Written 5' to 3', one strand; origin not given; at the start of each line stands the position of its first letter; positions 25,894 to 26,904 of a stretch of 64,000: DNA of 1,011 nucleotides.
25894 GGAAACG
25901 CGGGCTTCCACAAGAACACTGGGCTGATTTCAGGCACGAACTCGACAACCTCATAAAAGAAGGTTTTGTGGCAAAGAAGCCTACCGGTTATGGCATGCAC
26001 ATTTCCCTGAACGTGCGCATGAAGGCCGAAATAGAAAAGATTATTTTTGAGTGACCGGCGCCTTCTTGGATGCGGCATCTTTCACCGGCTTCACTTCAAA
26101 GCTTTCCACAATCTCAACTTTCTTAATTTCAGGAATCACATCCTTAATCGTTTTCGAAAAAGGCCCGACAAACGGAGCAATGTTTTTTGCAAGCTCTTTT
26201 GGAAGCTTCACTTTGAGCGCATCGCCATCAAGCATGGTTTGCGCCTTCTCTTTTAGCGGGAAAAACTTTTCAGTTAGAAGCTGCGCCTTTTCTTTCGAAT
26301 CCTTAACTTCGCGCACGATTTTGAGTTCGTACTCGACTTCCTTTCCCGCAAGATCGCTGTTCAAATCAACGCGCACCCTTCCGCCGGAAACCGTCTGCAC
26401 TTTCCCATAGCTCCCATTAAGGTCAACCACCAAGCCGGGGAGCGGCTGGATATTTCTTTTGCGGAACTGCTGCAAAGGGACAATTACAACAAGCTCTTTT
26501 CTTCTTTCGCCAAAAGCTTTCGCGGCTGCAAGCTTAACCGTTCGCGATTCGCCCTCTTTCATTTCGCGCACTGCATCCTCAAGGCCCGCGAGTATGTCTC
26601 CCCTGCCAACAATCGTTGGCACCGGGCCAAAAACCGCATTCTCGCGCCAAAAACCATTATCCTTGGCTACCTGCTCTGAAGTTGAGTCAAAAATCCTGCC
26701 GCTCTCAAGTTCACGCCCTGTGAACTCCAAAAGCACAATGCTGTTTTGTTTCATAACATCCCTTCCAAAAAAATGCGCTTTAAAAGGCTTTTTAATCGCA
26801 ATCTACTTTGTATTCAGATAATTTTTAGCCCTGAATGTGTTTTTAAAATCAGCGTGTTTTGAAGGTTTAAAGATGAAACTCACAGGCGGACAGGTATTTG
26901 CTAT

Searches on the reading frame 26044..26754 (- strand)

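Call 23: search_protein_families(library=pfam, proteins=[window:26044-26754:-], max_evalue=0.001)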
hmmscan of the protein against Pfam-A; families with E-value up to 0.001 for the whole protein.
window:26044-26754:- (237 aa): 2 families
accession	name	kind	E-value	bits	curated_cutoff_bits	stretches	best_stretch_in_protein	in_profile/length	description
PF22199.2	FKBP26_IF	-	6.3e-16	58.5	27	1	91-135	2-46/46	FKBP26, IF domain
PF00254.34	FKBP_C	-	1.5e-07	32.1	21.1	1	2-87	6-77/94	FKBP-type peptidyl-prolyl cis-trans isomerase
